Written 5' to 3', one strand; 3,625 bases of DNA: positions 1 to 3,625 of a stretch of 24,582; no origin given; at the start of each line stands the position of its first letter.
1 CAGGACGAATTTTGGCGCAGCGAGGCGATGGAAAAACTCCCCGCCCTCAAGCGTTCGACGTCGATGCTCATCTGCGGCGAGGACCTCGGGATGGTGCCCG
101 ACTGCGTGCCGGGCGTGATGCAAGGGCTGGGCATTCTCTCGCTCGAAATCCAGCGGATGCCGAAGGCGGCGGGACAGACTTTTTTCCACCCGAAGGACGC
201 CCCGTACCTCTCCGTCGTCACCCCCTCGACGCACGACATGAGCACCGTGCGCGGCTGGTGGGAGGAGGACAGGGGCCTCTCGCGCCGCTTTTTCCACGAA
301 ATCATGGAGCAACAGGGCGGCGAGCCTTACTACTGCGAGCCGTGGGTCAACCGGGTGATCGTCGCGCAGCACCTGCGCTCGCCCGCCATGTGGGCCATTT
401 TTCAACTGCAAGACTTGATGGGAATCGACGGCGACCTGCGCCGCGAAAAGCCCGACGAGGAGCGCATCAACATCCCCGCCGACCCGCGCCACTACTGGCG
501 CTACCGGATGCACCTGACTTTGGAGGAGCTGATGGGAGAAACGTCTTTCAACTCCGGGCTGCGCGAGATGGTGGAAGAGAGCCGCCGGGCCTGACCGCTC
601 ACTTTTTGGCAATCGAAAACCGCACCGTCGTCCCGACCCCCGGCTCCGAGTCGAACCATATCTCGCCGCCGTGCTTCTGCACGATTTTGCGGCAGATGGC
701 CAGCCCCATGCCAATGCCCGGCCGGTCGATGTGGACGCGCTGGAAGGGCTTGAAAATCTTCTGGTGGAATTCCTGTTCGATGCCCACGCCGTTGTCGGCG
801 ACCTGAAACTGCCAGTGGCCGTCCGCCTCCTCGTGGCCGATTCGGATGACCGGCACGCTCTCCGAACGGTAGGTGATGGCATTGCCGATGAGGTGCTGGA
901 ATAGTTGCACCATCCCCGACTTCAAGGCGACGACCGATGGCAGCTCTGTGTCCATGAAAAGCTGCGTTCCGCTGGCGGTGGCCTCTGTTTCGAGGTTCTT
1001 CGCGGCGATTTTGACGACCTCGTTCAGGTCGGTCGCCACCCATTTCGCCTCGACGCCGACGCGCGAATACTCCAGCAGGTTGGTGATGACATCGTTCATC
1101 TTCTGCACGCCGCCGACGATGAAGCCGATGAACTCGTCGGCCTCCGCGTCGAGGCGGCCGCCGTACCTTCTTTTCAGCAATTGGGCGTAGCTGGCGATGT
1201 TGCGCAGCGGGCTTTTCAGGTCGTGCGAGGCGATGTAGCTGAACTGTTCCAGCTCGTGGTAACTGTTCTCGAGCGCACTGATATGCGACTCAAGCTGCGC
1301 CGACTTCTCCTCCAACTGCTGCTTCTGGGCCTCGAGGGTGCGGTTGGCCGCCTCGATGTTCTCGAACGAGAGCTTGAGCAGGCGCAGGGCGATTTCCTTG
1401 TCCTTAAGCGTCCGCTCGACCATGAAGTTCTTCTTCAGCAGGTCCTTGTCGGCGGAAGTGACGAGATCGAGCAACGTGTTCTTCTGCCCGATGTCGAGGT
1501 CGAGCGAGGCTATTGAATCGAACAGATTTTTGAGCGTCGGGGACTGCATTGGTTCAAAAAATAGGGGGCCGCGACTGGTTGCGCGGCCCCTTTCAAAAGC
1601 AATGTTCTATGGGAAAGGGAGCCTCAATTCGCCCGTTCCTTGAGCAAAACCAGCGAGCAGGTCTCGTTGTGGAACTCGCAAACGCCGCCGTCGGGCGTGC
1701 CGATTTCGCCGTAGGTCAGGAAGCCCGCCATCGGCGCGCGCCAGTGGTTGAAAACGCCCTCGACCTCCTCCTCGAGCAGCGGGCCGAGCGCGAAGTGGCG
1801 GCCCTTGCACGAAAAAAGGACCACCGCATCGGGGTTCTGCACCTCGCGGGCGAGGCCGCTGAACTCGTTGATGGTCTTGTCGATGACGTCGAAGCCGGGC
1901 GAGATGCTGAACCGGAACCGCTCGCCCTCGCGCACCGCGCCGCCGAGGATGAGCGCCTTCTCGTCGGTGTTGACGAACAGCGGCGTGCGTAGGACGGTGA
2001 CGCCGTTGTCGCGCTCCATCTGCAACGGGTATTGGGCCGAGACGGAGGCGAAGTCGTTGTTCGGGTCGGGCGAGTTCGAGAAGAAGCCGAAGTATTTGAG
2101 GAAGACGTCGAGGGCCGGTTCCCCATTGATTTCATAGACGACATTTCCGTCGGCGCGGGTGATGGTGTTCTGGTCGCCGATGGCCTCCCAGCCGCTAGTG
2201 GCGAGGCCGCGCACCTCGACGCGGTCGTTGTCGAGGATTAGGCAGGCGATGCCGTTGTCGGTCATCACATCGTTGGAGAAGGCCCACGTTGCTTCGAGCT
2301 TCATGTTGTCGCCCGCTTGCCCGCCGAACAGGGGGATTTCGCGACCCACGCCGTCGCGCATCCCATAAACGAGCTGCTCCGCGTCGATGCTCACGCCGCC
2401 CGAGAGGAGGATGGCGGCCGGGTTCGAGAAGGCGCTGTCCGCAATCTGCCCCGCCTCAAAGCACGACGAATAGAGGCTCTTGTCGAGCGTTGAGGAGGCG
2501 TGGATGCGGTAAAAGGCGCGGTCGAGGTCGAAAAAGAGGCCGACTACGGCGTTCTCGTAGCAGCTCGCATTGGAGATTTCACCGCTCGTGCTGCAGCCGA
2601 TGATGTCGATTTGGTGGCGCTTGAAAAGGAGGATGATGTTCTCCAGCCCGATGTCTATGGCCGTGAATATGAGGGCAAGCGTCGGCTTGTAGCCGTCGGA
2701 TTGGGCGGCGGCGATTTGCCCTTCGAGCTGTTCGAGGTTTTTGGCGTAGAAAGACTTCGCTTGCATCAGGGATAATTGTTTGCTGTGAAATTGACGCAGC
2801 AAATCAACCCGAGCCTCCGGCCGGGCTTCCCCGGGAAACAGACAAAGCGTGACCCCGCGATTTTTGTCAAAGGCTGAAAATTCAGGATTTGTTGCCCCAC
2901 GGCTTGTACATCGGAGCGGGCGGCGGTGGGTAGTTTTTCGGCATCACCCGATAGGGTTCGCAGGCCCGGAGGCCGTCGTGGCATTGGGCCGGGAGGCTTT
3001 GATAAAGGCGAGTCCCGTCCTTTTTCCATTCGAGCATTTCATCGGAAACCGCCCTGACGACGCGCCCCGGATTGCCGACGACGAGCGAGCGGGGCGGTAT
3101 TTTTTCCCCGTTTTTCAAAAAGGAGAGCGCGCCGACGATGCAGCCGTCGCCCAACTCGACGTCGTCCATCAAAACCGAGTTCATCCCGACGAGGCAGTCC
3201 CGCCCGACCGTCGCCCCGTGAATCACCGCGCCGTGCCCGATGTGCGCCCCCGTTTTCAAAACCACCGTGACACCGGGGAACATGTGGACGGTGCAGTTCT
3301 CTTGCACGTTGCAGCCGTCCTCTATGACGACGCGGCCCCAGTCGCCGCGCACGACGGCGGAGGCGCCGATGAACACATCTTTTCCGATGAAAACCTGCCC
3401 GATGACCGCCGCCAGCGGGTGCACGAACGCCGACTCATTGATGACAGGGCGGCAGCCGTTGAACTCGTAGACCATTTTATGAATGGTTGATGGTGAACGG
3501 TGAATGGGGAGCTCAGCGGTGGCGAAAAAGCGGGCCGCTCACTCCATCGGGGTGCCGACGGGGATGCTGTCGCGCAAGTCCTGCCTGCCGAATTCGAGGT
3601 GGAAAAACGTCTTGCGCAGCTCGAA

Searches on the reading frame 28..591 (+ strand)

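Call 17: search_protein_families(library=ncbifam, proteins=[window:28-591:+], max_evalue=0.001)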
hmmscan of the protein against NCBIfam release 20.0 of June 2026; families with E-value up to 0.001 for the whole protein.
window:28-591:+ (188 aa): 8 families
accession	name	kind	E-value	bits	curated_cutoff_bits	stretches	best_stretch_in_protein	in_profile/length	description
NF011081.0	PRK14508.1-4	equivalog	5.5e-28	97.6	556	1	5-183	348-526/529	4-alpha-glucanotransferase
NF011080.0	PRK14508.1-3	subfamily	1.6e-12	46.9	477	1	11-186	337-494/496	4-alpha-glucanotransferase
NF008274.0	PRK11052.1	equivalog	1.5e-11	43.6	806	1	9-80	490-560/695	4-alpha-glucanotransferase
NF011077.0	PRK14507.1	equivalog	8.8e-11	39.9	2148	1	11-79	522-590/1693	malto-oligosyltrehalose synthase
NF011078.0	PRK14508.1-1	subfamily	4.9e-08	32.2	776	1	12-162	337-475/503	4-alpha-glucanotransferase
TIGR00217.1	malQ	equivalog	1.5e-07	30.6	205.65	1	12-80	393-461/587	4-alpha-glucanotransferase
NF011082.0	PRK14510.1-1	equivalog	4e-07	27.8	2511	1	12-80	1218-1285/1410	bifunctional glycogen debranching protein GlgX/4-alpha-glucanotransferase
NF011079.0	PRK14508.1-2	subfamily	5.3e-07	28.5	555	1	14-175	346-494/506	4-alpha-glucanotransferase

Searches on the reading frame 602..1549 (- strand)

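Call 17: search_protein_families(library=ncbifam, proteins=[window:602-1549:-], max_evalue=0.001)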
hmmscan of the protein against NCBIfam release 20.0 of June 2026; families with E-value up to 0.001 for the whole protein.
window:602-1549:- (316 aa): 78 families (the best 25 are shown)
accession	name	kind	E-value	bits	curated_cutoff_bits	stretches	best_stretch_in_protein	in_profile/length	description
NF047465.1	hybrid_HK_LvrA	exception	1.9e-43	148.6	1200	1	84-315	584-818/819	hybrid histidine kinase/response regulator LvrA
NF008468.0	PRK11360.1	equivalog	1.4e-32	112.8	646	1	108-312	404-605/616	two-component system sensor histidine kinase AtoS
NF046044.1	PnpS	equivalog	2.8e-32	112.2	400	1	107-312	177-388/390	two-component system histidine kinase PnpS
NF006800.0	PRK09303.1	equivalog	8.4e-30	104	342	1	57-313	108-375/383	histidine kinase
TIGR02966.1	phoR_proteo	equivalog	4.7e-29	101.4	334.2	1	62-312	75-332/333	phosphate regulon sensor histidine kinase PhoR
TIGR02956.1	TMAO_torS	equivalog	1.1e-28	99.9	676.5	1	39-313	402-680/967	TMAO reductase system sensor histidine kinase/response regulator TorS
NF033092.0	HK_WalK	equivalog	1.2e-27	96.8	725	1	97-313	369-592/594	cell wall metabolism sensor histidine kinase WalK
NF041880.1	EPS_EpsF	equivalog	7e-27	94.1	900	1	94-311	268-487/492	response regulator EpsF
NF041735.1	hist_kin_RppB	equivalog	2.7e-25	89.1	400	1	94-311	210-435/438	two-component system sensor histidine kinase RppB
NF007793.0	PRK10490.1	equivalog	3.2e-23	81.7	1123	1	71-314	641-881/895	two-component system sensor histidine kinase KdpD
NF045911.1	TCSHisKinNblS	equivalog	1.7e-22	79.5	1000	1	102-314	390-619/621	two-component system sensor histidine kinase NblS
NF007004.0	PRK09467.1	equivalog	2.8e-22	79.2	415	1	108-314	240-435/440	two-component system sensor histidine kinase EnvZ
NF007007.0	PRK09470.1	equivalog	4.2e-22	78.7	486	1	68-306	213-450/463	envelope stress sensor histidine kinase CpxA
NF008312.0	PRK11100.1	equivalog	4.7e-22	78.5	356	1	73-313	230-472/477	two-component system sensor histidine kinase CreC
NF007688.0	PRK10364.1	equivalog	7.9e-22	77.6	479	1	108-312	248-448/460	two-component system sensor histidine kinase ZraS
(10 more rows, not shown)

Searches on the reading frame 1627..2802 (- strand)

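Call 17: search_protein_families(library=ncbifam, proteins=[window:1627-2802:-], max_evalue=0.001)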
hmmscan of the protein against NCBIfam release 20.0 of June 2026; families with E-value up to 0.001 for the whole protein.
window:1627-2802:- (392 aa): 1 family
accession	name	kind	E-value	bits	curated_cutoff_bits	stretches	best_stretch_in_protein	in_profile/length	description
NF041558.1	NosP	equivalog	7e-22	78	450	1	41-366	25-351/368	nitric oxide-sensing protein NosP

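Call 59: search_protein_families(library=pfam, proteins=[window:1627-2802:-], max_evalue=0.001)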
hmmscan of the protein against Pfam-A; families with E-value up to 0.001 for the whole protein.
window:1627-2802:- (392 aa): 2 families
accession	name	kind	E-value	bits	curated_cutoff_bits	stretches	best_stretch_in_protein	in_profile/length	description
PF08495.15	FIST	-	6.1e-37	127.8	23.2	1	53-228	13-189/189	FIST N domain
PF10442.14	FIST_C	-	2.6e-22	79.8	28.5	1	230-368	1-130/131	FIST C domain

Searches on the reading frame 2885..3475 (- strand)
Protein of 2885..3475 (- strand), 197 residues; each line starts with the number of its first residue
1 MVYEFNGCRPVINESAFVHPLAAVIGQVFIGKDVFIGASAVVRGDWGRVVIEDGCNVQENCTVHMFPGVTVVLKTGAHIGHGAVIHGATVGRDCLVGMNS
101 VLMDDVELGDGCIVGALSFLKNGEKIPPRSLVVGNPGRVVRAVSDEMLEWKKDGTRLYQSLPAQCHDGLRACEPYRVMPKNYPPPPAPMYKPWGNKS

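Call 17: search_protein_families(library=ncbifam, proteins=[window:2885-3475:-], max_evalue=0.001)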
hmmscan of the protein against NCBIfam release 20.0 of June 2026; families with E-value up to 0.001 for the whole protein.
window:2885-3475:- (197 aa): 42 families (the best 25 are shown)
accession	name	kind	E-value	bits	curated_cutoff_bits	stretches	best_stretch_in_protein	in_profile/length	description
TIGR02287.1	PaaY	equivalog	3.7e-63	212.7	319.6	1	2-177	1-176/192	phenylacetic acid degradation protein PaaY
NF010150.1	PRK13627.1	equivalog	1.5e-57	194.5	305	1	2-183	3-184/196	carnitine operon protein CaiE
NF050158.1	CarbAnhydGPos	equivalog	3.1e-39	134.4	250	1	1-147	1-147/172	gamma carbonic anhydrase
NF040597.1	carb_anhyd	equivalog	1.2e-14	54.4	380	1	8-65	59-117/248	carbonic anhydrase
TIGR03570.1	NeuD_NnaD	subfamily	1.5e-14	54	160.8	2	49-138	118-202/202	NeuD/PglB/VioB family sugar acetyltransferase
NF053794.1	beta_CO2some_M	equivalog_domain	5.3e-14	52.2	550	1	9-129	19-149/320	beta-carboxysome scaffolding protein CcmM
NF002060.0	PRK00892.1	subfamily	1.9e-10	40.4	207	2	71-132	114-176/345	UDP-3-O-(3-hydroxymyristoyl)glucosamine N-acyltransferase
NF007240.0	PRK09677.1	equivalog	2.1e-10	40.4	243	1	89-151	132-192/192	putative lipopolysaccharide biosynthesis O-acetyl transferase WbbJ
NF041874.1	EPS_EpsC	equivalog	4e-10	39.7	150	2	8-45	112-149/168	serine O-acetyltransferase EpsC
TIGR03532.1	DapD_Ac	equivalog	1.5e-09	37.8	231.75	1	50-148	112-219/231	2,3,4,5-tetrahydropyridine-2,6-dicarboxylate N-acetyltransferase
NF058585.1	HptprglPActTf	PfamEq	1.5e-09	37.6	300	1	89-147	108-164/172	heptaprenylglyceryl phosphate O-acetyltransferase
NF052502.1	man1P_GTase_Rv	exception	7.2e-08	31.7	440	1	50-129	260-339/352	mannose-1-phosphate guanylyltransferase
TIGR01853.1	lipid_A_lpxD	equivalog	1.1e-07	31.1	242.5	0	11-81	106-175/325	UDP-3-O-(3-hydroxymyristoyl)glucosamine N-acyltransferase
NF000311.1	Vat_ABCDEFH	equivalog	2.2e-07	30.6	300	1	88-143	111-164/201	Vat family streptogramin A O-acetyltransferase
NF003657.0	PRK05289.1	equivalog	7e-07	28.6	226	0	15-84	3-65/264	acyl-ACP--UDP-N-acetylglucosamine O-acyltransferase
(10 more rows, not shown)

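Call 26: find_related_loci(query=window:2885-3475:-, collection=genome_contigs, flank=10000)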
Query window:2885-3475:- (197 aa) in genome_contigs; peptide patterns used: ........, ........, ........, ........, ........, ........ (x = any residue, [..] = any of these).
600 stretches matched a pattern (row limit reached: there are more); 591 encode a relative of the query (tblastn E <= 1e-3); the best 80 are kept; 80 distinct loci.
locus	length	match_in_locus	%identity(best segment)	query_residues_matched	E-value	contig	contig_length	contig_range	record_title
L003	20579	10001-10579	71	1-193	1e-94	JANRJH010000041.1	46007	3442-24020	MAG: Saprospiraceae bacterium isolate bins.442 k141_4861421, whole genome shotgun sequence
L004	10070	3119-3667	73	1-183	2e-93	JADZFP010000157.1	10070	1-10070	MAG: Saprospiraceae bacterium isolate SJ871 c_000000454339, whole genome shotgun sequence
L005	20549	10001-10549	72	1-183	2e-93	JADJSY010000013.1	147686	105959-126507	MAG: Lewinellaceae bacterium isolate Hade_18-Q3-R52-61_MAXAC.228 tig00013993-10-1456670, whole genome shotgun sequence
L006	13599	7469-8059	67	1-197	2e-92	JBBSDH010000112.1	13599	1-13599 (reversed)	MAG: Chitinophagales bacterium isolate metawrap_la6_8 metawrap_la6_8_K_656139_L_13599_cov_12.2416, whole genome shotgun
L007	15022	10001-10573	69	1-184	2e-90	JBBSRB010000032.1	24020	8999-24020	MAG: Chitinophagales bacterium isolate SVL1_sbin.26 SVL1_sbin.26_K_1337627_L_24020_cov_11.0201, whole genome shotgun seq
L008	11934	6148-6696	67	1-183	5e-89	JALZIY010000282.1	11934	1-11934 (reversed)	MAG: Bacteroidota bacterium isolate MOJ bin26 SC8837-39_k127_1765383, whole genome shotgun sequence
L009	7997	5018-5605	65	1-197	4e-89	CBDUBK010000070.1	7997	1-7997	MAG TPA_asm: uncultured bacterium isolate ERR2431955_binner12_Refined_94 genome assembly, contig: ERZ23878311.6861, whol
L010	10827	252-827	66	1-193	4e-89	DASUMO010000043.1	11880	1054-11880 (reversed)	MAG TPA_asm: Chitinophagaceae bacterium isolate SMAG_U1575 k141_1273906, whole genome shotgun sequence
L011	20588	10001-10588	65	1-197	6e-89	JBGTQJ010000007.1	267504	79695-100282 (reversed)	MAG: Saprospiraceae bacterium isolate WDNA11_bin.10.permissive NODE_7_length_267504_cov_13.358062, whole genome shotgun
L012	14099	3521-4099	64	1-194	8e-89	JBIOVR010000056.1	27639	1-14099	MAG: Chitinophagaceae bacterium isolate MAG103 k127_1382644, whole genome shotgun sequence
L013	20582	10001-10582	64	1-194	2e-88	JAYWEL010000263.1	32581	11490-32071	MAG: Chitinophagaceae bacterium isolate GL97_UP_metabinner_1 GL97_UP_metabinner_1_262, whole genome shotgun sequence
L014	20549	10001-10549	69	1-183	2e-88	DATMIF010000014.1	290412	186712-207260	MAG TPA_asm: Flavisolibacter sp. isolate SMAG_U13535 k141_258276, whole genome shotgun sequence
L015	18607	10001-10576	65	1-193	2e-88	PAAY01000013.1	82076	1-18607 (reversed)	MAG: Saprospirales bacterium isolate NAT133 MHASMcontig_873613, whole genome shotgun sequence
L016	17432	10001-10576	66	1-193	2e-88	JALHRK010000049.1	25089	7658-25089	MAG: Saprospiraceae bacterium isolate maxbin.128_sub c_000000008492, whole genome shotgun sequence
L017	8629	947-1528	65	1-194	2e-88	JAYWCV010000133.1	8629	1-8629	MAG: Chitinophagaceae bacterium isolate GL94_UP_metabinner_30_sub GL94_UP_metabinner_30_sub_132, whole genome shotgun se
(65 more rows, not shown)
